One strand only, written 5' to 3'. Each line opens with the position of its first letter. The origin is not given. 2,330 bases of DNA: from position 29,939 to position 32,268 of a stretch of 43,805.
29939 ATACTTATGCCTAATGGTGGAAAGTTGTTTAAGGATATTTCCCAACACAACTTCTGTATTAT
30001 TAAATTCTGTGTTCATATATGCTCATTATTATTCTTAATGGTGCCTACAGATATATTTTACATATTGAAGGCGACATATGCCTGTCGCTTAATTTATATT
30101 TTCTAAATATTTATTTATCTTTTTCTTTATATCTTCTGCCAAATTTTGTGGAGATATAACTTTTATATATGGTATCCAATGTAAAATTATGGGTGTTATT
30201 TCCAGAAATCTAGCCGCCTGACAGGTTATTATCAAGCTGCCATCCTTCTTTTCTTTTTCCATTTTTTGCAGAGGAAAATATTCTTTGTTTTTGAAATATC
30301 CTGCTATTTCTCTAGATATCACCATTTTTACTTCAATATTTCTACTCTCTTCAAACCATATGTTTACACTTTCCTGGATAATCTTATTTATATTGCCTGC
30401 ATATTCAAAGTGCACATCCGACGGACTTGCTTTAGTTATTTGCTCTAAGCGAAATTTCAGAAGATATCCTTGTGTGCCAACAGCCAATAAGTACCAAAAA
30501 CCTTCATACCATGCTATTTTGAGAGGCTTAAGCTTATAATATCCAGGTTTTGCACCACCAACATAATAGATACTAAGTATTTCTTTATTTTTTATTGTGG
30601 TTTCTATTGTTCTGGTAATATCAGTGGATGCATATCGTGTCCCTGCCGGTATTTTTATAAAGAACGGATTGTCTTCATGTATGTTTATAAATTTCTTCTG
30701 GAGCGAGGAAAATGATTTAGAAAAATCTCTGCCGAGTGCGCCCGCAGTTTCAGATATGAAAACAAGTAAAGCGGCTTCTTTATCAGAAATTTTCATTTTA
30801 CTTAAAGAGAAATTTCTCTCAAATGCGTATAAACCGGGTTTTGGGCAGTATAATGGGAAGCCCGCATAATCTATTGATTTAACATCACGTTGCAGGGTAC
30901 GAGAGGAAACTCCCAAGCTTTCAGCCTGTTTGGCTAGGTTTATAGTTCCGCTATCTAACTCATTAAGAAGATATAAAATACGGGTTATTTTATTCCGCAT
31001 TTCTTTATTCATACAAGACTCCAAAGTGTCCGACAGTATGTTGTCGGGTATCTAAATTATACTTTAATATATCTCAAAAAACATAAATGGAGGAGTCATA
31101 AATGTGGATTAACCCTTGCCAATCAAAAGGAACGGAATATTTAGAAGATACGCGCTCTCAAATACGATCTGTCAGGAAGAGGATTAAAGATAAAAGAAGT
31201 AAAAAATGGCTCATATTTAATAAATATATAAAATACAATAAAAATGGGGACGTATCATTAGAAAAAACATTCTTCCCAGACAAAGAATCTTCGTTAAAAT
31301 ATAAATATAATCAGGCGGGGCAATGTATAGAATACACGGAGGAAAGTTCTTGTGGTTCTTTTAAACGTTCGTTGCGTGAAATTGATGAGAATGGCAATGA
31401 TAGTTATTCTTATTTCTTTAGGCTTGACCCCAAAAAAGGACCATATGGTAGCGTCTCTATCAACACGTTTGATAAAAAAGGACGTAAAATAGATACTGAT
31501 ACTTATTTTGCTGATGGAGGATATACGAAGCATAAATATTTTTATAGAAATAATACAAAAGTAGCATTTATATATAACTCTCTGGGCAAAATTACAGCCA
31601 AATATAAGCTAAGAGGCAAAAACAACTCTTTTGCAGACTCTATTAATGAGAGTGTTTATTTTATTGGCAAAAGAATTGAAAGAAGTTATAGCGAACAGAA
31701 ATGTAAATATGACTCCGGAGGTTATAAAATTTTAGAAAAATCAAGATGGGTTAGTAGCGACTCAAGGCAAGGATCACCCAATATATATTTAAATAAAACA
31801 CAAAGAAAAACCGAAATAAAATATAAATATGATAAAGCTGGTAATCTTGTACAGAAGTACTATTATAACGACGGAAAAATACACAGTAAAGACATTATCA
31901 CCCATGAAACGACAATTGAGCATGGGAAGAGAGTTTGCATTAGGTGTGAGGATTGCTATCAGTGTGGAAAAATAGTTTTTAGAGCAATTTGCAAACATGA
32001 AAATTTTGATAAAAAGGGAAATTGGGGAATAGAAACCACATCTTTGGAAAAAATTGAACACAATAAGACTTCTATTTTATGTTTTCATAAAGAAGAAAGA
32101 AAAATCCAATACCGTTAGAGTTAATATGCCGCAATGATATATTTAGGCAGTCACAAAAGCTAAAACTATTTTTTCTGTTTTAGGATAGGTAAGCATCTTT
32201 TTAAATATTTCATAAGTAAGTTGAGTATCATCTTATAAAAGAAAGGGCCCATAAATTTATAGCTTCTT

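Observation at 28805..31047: WYL regulator and PD-(D/E)XK nuclease pair, with the same palindrome upstream of both genes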

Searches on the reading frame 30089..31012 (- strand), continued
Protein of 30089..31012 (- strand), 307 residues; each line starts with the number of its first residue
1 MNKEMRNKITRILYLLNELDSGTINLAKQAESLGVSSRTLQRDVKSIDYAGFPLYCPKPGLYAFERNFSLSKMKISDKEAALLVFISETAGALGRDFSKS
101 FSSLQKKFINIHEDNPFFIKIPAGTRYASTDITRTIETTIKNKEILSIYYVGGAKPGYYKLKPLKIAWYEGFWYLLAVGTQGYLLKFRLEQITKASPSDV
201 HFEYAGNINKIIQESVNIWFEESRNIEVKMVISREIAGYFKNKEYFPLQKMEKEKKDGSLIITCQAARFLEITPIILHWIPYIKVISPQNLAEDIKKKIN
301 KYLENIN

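Call 65: search_protein_families(library=padloc, proteins=[L124:5469-7157:+, L097:2065-3525:+, L100:6270-7568:-, L101:9322-10542:+, L144:10285-11847:+, L145:10889-12358:+, L130:253-1242:-, L147:1124-2083:+, L003:79-954:-, L095:2911-3687:+], max_evalue=0.00001)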
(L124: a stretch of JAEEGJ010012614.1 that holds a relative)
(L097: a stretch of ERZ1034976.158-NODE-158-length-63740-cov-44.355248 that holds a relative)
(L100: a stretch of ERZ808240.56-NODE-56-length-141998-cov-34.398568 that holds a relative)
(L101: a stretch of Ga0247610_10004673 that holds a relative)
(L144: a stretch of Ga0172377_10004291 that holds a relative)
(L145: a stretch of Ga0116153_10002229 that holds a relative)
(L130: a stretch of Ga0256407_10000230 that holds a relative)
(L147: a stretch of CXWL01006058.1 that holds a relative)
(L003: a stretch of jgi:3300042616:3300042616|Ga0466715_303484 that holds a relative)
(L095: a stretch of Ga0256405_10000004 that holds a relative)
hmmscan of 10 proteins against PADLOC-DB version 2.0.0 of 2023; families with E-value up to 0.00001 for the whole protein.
L124:5469-7157:+ (562 aa): 0 families

L097:2065-3525:+ (486 aa): 0 families

L100:6270-7568:- (432 aa): 0 families

L101:9322-10542:+ (406 aa): 7 families
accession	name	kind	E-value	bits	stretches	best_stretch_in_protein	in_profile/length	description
PDLC04790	PDC-S01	-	4.2e-114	379.5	1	2-406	11-417/422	-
PDLC04789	PDC-S01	-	4.7e-59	198.3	1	1-370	1-353/375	-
PDLC04787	PDC-S01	-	3.9e-30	103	1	2-401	10-400/412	-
PDLC04791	PDC-S01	-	1.1e-29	101.4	2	170-370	162-364/395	-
PDLC04788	PDC-S01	-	1.9e-20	71.2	1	18-366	20-391/448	-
PDLC04786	PDC-S01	-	1.2e-18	65.1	1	230-370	258-399/439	-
PDLC04792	PDC-S01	-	3.8e-15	53.4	1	275-402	304-426/452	-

L144:10285-11847:+ (520 aa): 6 families
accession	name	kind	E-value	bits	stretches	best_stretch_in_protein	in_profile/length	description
PDLC02196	IetA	-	6e-35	119.4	1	251-498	81-325/374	-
PDLC02195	IetA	-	5.8e-26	89.7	1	261-482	106-324/395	-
PDLC04232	IetA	-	8.3e-24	82.6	1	239-474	63-296/330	-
PDLC00914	TRIP13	-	3.1e-15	54.4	1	294-439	68-233/302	TRIP13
PDLC04231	IetA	-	1.1e-11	43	1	258-425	83-248/262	-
PDLC00915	TRIP13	-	1.1e-08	32.9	1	259-437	29-224/302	TRIP13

L145:10889-12358:+ (489 aa): 6 families
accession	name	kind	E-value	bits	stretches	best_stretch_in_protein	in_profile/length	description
PDLC02196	IetA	-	1.8e-39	134.3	1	215-470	72-323/374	-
PDLC02195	IetA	-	9.1e-30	102.2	1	234-462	105-330/395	-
PDLC04232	IetA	-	7.2e-29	99.2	1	212-473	62-320/330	-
PDLC04231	IetA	-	2.6e-15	54.9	1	274-400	120-249/262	-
PDLC00914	TRIP13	-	8.9e-15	52.9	1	274-418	74-237/302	TRIP13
PDLC00915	TRIP13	-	3.9e-10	37.6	1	274-463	66-286/302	TRIP13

L130:253-1242:- (329 aa): 38 families (the best 25 are shown)
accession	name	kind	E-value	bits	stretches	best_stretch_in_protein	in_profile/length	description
PDLC04965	PDC-S23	-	1e-128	427.4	1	1-328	1-325/327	-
PDLC04964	PDC-S23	-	4.4e-111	369.3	1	4-326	3-327/331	-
PDLC04963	PDC-S23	-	8.2e-111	368.4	1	6-327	3-308/312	-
PDLC04848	PDC-S05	-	5e-75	250.8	2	5-186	3-180/291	-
PDLC04854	PDC-S05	-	4e-74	246.8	1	1-212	1-207/212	-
PDLC04872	PDC-S05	-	5.6e-61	202.8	1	1-148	1-145/152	-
PDLC04876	PDC-S05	-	1.6e-58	195.3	1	3-147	6-154/174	-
PDLC04851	PDC-S05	-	1.8e-55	186.4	1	3-143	8-152/342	-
PDLC04853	PDC-S05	-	8.6e-55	184.2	1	1-143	1-146/336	-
PDLC04852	PDC-S05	-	2.9e-52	175.7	1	3-143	9-152/346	-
PDLC04858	PDC-S05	-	6.9e-51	169.6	1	1-135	1-132/138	-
PDLC04870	PDC-S05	-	9.4e-51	170.2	1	3-133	7-134/214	-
PDLC04879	PDC-S05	-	3.2e-50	169.2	1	1-149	1-153/285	-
PDLC04868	PDC-S05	-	5.8e-50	168.2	1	3-137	4-138/335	-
PDLC04871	PDC-S05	-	3.4e-46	156.1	1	4-149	130-273/468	-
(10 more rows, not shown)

L147:1124-2083:+ (319 aa): 0 families

L003:79-954:- (291 aa): 0 families

L095:2911-3687:+ (258 aa): 2 families
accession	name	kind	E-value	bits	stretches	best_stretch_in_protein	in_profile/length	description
PDLC04783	PDC-M72A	-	4.8e-22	76.7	2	105-233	243-364/392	-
PDLC02908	Ankyrin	-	8.9e-12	42.1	1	107-192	751-835/880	-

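Call 86: search_protein_families(library=pfam, proteins=[L096:1133-3139:-, L007:5334-5801:-, L006:93-980:-, L004:6969-7616:+, L101:5917-6693:+, L148:9121-9750:+, L142:1978-2652:+, L099:1904-2620:+, L164:1638-2105:+, L141:7031-7516:+], max_evalue=0.01)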
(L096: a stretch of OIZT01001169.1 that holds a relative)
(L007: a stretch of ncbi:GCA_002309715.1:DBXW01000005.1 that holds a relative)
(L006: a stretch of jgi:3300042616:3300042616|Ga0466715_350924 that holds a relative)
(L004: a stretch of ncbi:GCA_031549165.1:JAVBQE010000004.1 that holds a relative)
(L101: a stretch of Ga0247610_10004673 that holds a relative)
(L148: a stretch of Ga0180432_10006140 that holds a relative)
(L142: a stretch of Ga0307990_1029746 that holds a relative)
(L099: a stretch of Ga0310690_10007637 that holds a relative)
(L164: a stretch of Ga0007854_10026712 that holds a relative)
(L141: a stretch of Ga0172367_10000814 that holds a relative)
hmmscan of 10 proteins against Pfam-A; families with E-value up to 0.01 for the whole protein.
L096:1133-3139:- (668 aa): 30 families (the best 25 are shown)
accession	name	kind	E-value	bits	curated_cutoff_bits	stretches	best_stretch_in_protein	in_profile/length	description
PF00004.35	AAA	-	2.9e-39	135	21.2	2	468-588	1-128/131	ATPase family associated with various cellular activities (AAA)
PF13191.12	AAA_16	-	3.2e-09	37.9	32.6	2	222-262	12-51/167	AAA ATPase domain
PF13521.12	AAA_28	-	3.4e-08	34.3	27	1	469-524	3-63/164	AAA domain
PF14532.12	Sigma54_activ_2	-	3.5e-08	34.2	25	1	221-294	9-79/138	Sigma-54 interaction domain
PF00910.28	RNA_helicase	-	3.7e-08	34.3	21.5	1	468-518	1-48/105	RNA helicase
PF13401.12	AAA_22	-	3.9e-08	34.1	27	0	468-520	8-57/130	AAA domain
PF13238.12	AAA_18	-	6.4e-08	33.6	29.4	1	238-286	1-34/128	AAA domain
PF05673.19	DUF815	-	2.8e-07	30.4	23.8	1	199-259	15-77/249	Protein of unknown function (DUF815)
PF07728.20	AAA_5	-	3.9e-07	30.6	22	0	237-259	1-23/139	AAA domain (dynein-related subfamily)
PF00158.32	Sigma54_activat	-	1.5e-06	28.4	20.2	0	224-272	12-59/168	Sigma-54 interaction domain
PF05729.18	NACHT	-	3.1e-06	27.5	26.7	0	238-260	3-25/167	NACHT domain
PF02367.23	TsaE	-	3.8e-06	27.3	26.6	0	219-261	7-47/128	Threonylcarbamoyl adenosine biosynthesis protein TsaE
PF13671.12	AAA_33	-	3.6e-05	24.5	27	0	470-514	4-46/143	AAA domain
PF12775.13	AAA_7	-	4.1e-05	23.6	25.8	0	231-282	29-80/181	P-loop containing dynein motor region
PF13479.12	AAA_24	-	5.2e-05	23.6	27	0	236-255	3-22/195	AAA domain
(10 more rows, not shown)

L007:5334-5801:- (155 aa): 0 families

L006:93-980:- (295 aa): 2 families
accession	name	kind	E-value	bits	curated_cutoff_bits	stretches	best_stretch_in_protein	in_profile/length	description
PF03796.21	DnaB_C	-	1.3e-54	185.8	27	1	32-288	1-254/255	DnaB-like helicase C terminal domain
PF06745.19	ATPase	-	4e-06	26.8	26.6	1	33-198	1-153/231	KaiC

L004:6969-7616:+ (215 aa): 0 families

L101:5917-6693:+ (258 aa): 0 families

L148:9121-9750:+ (209 aa): 8 families
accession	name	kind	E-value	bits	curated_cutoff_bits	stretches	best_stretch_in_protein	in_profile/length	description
PF07719.23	TPR_2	-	2.6e-08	33.8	27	1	50-77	3-30/34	Tetratricopeptide repeat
PF13181.12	TPR_8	-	2.8e-06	27.5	25.7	0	49-77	2-30/34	Tetratricopeptide repeat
PF13428.12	TPR_14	-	0.00017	22.4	23.5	0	90-127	6-43/44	Tetratricopeptide repeat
PF13432.12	TPR_16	-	0.00018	22.3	32.7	0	90-146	2-57/65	Tetratricopeptide repeat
PF23914.1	TPR_CcmH_CycH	-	0.00091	19.5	42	1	114-154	45-85/158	Cytochrome c-type biogenesis protein H TPR domain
PF13424.12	TPR_12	-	0.0015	19.1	30.1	0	52-114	7-74/77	Tetratricopeptide repeat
PF25063.1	ARM_TT21_C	-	0.0022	18.3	35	1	80-152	90-162/209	Tetratricopeptide repeat protein 21 C-terminal ARM domain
PF00515.34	TPR_1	-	0.0029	17.8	27.8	0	49-77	2-30/34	Tetratricopeptide repeat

L142:1978-2652:+ (224 aa): 1 family
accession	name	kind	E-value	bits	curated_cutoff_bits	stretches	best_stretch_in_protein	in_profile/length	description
PF13431.12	TPR_17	-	0.0096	16.6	24.4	0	98-118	4-24/34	Tetratricopeptide repeat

L099:1904-2620:+ (238 aa): 2 families
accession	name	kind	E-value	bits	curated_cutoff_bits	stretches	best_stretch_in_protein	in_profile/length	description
PF13505.12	OMP_b-brl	-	2.4e-14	54.3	28.7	1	19-205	2-156/175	Outer membrane protein beta-barrel domain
PF13568.12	OMP_b-brl_2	-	9e-10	39.3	27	1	67-201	36-166/175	Outer membrane protein beta-barrel domain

L164:1638-2105:+ (155 aa): 1 family
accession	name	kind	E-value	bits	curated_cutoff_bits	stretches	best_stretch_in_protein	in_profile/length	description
PF03564.21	DUF1759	-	0.00029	21.3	25.4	0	64-102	67-105/148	Protein of unknown function (DUF1759)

L141:7031-7516:+ (161 aa): 1 family
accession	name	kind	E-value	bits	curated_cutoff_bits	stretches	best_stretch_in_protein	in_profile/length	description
PF22970.2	DUF7028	-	0.00015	22.1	27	1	11-51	31-70/83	Domain of unknown function (DUF7028)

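Call 97: predict_structure(alignment_id=A3)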
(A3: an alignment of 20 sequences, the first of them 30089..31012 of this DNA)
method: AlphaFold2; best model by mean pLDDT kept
length: 307 residues; sequences in the alignment: 20
mean_pLDDT: 78.1   pTM: 0.37
mean pLDDT of the five models: 78.1, 76.0, 72.5, 65.8, 63.8
residues with pLDDT >= 90: 76; 70-90: 156; 50-70: 50; < 50: 25
segments of 3 or more residues with pLDDT < 50: 111-125, 214-223
pLDDT, mean of each block of 10 residues (from residue 1): 77 88 89 90 85 82 79 69 75 69 63 33 53 89 92 84 76 79 82 93 68 44 74 91 78 95 84 80 95 90 76
secondary structure, 60 per line:
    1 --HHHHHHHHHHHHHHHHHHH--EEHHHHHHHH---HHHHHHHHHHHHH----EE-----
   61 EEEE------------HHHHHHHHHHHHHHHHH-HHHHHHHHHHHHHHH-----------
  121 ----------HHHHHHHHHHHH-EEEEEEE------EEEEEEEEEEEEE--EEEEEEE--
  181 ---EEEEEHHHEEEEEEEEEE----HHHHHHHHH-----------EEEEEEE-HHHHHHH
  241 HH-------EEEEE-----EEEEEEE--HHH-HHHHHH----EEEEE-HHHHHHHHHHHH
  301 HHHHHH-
elements in order: H3-21 H26-33 H37-49 E61-64 H77-93 H95-109 H131-142 E144-150 E157-169 E172-178 E184-188 E192-201 H206-214 E226-232 H234-242 E250-254 E260-266 H273-278 E283-287 H289-306

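Call 99: fold_search(model_id=the predicted structure, library=pdb)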
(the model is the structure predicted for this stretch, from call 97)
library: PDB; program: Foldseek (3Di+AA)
matches with E <= 10: 1294; with E <= 0.001: 32
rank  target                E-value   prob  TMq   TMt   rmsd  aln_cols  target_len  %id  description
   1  8tp8_A                4.0e-14  1.00  0.36  0.34  17.5       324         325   20  Structure of the C. crescentus WYL-activator, DriD, bound to ssDNA and cognate DNA (released 2023-11-29)
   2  8tp8_D                4.5e-14  1.00  0.37  0.36  17.4       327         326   20  Structure of the C. crescentus WYL-activator, DriD, bound to ssDNA and cognate DNA (released 2023-11-29)
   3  8tp8_B                8.0e-14  1.00  0.39  0.37  13.4       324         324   20  Structure of the C. crescentus WYL-activator, DriD, bound to ssDNA and cognate DNA (released 2023-11-29)
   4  8tpk_A                1.4e-13  1.00  0.38  0.37  17.9       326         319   20  P6522 crystal form of C. crescentus DriD-ssDNA-DNA complex (released 2023-11-29)
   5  9fnd_Y                1.5e-13  1.00  0.41  0.40  14.4       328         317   16  Transcriptional activator PafBC bound to mycobacterial RNA polymerase (released 2025-02-12)
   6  9pfv_Q                1.6e-13  1.00  0.36  0.34  14.2       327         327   20  The cryo-EM structure of C. crescentus DriD-ssDNA-RNAP-Sigma73-CCNA_03891/CCNA_01149 promoter transcription activation (released 2026-02-25)
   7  8tpk_B                7.4e-13  1.00  0.37  0.36  14.2       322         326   19  P6522 crystal form of C. crescentus DriD-ssDNA-DNA complex (released 2023-11-29)
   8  9pfq_Q                1.4e-12  1.00  0.36  0.34  14.0       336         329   19  The cryo-EM structure of C. crescentus DriD-ssDNA-RNAP-Sigma73-bapE promoter transcription activation complex (released 2026-02-25)
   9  9cu3_B                3.7e-12  1.00  0.39  0.55   7.1       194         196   22  Allosteric mechanism of DriD transcription activator (released 2025-04-23)
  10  7tzv_M                1.7e-11  1.00  0.39  0.57   6.0       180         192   22  Structure of DriD C-domain bound to 9mer ssDNA (released 2022-06-01)
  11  9cu3_A                1.8e-11  1.00  0.41  0.57   5.5       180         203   22  Allosteric mechanism of DriD transcription activator (released 2025-04-23)
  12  7tzv_A                6.3e-11  1.00  0.37  0.53   6.3       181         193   22  Structure of DriD C-domain bound to 9mer ssDNA (released 2022-06-01)
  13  9fnd_X                1.1e-09  1.00  0.34  0.32  18.5       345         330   14  Transcriptional activator PafBC bound to mycobacterial RNA polymerase (released 2025-02-12)
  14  6sj9_A                1.9e-09  1.00  0.36  0.21  11.3       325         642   15  Proteasome accessory factor B/C (PafBC) of Arthrobacter aurescens (released 2019-10-16)
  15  6sj9_B                4.8e-09  1.00  0.37  0.22  11.3       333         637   15  Proteasome accessory factor B/C (PafBC) of Arthrobacter aurescens (released 2019-10-16)
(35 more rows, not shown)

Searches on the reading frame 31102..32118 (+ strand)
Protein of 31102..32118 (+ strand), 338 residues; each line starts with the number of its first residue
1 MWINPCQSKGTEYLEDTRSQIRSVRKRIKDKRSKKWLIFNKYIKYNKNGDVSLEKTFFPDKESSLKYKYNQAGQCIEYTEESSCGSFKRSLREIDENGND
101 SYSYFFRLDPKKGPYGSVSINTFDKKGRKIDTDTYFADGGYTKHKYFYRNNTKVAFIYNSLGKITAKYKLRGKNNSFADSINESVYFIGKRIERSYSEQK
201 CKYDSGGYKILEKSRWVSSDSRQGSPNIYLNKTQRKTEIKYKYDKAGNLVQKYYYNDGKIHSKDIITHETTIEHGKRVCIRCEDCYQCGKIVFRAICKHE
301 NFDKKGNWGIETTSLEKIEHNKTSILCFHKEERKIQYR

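Call 3: search_protein_families(library=pfam, proteins=[window:31102-32118:+], max_evalue=0.1)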
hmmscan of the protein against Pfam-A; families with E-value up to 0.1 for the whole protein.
window:31102-32118:+ (338 aa): 1 family
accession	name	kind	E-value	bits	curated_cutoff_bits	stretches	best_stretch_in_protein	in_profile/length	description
PF05593.20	RHS_repeat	-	0.012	16.5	22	0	239-258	18-36/38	RHS Repeat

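Call 4: search_protein_families(library=padloc, proteins=[window:31102-32118:+], max_evalue=0.1)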
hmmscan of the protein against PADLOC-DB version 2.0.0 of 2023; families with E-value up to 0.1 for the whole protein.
window:31102-32118:+ (338 aa): 0 families

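Call 5: search_protein_families(library=ncbifam, proteins=[window:31102-32118:+], max_evalue=0.1)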
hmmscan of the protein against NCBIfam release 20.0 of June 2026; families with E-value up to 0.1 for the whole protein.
window:31102-32118:+ (338 aa): 1 family
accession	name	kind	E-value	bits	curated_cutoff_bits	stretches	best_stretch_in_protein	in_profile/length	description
TIGR01643.1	YD_repeat_2x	repeat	0.0094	16.4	15.8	0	236-251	15-30/42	YD repeat-containing protein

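Call 75: find_homologous_proteins(query=window:31102-32118:+, max_evalue=0.001)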
Query window:31102-32118:+ (338 aa): 1 proteins with E <= 0.001 among 557 candidates.
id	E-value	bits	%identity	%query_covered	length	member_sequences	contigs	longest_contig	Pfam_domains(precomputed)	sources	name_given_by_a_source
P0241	1.5e-226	769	100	100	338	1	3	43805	-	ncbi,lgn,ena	-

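Call 83: search_protein_representatives(protein=window:31102-32118:+)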
Query: 338 residues. Proteins with E-value up to 0.001 (for the whole library): 2; up to 1e-10: 1; up to 1e-30: 1. The best 2 are listed.
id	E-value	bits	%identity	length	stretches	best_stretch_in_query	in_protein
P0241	4.8e-227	769.1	100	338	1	1-338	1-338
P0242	3.2e-04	36.6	39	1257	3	56-112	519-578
